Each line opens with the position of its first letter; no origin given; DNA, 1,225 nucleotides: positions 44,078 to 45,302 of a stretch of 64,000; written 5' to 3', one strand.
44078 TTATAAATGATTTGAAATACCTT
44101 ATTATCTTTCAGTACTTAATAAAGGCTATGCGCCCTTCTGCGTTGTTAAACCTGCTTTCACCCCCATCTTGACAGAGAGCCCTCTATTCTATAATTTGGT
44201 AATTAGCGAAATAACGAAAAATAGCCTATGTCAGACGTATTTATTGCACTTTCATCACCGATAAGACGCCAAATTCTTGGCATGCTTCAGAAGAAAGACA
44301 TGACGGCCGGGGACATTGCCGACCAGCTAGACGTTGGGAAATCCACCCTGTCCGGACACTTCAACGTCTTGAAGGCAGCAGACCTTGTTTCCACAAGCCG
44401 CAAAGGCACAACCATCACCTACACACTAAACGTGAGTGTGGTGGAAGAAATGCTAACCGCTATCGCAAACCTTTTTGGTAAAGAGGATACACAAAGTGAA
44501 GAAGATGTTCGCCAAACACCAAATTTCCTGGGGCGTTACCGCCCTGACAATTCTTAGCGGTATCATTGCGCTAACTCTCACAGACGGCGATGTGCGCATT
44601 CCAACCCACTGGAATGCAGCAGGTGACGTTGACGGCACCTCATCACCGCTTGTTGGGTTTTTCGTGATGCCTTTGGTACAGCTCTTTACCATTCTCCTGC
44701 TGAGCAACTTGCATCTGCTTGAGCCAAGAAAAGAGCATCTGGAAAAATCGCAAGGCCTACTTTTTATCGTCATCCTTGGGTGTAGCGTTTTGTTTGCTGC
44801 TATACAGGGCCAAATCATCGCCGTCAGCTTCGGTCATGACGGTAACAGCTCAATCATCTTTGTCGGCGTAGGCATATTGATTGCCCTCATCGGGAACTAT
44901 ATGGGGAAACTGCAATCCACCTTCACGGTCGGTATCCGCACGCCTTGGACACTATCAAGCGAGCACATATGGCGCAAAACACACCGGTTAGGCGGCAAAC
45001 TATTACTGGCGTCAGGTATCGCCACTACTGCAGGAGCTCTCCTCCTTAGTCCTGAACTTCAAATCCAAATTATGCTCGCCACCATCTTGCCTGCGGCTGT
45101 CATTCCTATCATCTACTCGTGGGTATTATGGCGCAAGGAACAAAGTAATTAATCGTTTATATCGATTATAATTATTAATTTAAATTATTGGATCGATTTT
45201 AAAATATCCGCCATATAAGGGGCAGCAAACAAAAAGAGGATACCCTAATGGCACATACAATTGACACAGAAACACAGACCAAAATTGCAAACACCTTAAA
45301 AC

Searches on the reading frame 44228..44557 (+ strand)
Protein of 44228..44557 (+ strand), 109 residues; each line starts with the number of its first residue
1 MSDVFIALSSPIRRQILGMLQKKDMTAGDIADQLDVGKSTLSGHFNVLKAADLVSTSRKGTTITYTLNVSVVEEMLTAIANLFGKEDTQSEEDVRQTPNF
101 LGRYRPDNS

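Call 56: search_protein_families(library=pfam, proteins=[window:44228-44557:+], max_evalue=0.01)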
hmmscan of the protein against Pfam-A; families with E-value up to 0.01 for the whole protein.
window:44228-44557:+ (109 aa): 12 families
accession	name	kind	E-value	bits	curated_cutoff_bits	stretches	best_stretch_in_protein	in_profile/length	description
PF01022.26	HTH_5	-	4.6e-12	46.1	22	1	10-55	1-46/47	Bacterial regulatory protein, arsR family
PF12840.13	HTH_20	-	5.1e-12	46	27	1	8-54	1-48/51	Helix-turn-helix domain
PF12802.13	MarR_2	-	7.9e-06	26.4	27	1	14-56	8-52/61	MarR family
PF08279.18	HTH_11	-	0.00019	21.7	25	1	13-60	2-53/55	HTH domain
PF25213.1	HVO_A0261_N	-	0.00064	20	35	1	3-64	3-64/86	HVO_A0261 N-terminal domain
PF02796.21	HTH_7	-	0.0025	18.3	23.8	1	15-41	13-38/45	Helix-turn-helix domain of resolvase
PF24033.1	DUF7342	-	0.0061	17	31.6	1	24-89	17-79/150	Family of unknown function (DUF7342)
PF02082.26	Rrf2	-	0.0062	17.1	30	1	21-85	19-83/132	Iron-dependent Transcriptional regulator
PF21476.4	PF0610-like_N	-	0.0083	16.8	33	0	12-36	2-26/50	PF0610-like, N-terminal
PF13412.12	HTH_24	-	0.0084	16.1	21.9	0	11-54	3-47/48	Winged helix-turn-helix DNA-binding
PF01978.25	TrmB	-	0.0089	16.3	25.6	0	19-62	17-60/68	Sugar-specific transcriptional regulator TrmB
PF13545.12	HTH_Crp_2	-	0.009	16.4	27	0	24-63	22-61/70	Crp-like helix-turn-helix domain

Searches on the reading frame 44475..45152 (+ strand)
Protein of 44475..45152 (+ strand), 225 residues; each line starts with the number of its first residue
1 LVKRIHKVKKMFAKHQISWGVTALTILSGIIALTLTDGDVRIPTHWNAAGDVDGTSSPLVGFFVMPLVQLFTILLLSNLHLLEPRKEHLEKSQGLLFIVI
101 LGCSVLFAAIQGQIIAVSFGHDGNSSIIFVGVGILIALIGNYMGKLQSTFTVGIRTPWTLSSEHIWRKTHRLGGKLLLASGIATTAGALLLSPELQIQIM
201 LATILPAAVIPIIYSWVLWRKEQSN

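Call 56: search_protein_families(library=pfam, proteins=[window:44475-45152:+], max_evalue=0.01)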
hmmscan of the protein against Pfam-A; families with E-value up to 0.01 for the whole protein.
window:44475-45152:+ (225 aa): 2 families
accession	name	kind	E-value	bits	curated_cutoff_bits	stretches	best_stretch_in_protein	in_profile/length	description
PF13630.11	SdpI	-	6.3e-18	65.1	28.2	1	146-215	2-71/71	SdpI/YfhL protein family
PF07853.16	DUF1648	-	1.6e-09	37.7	28.7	1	41-70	20-49/49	Domain of unknown function (DUF1648)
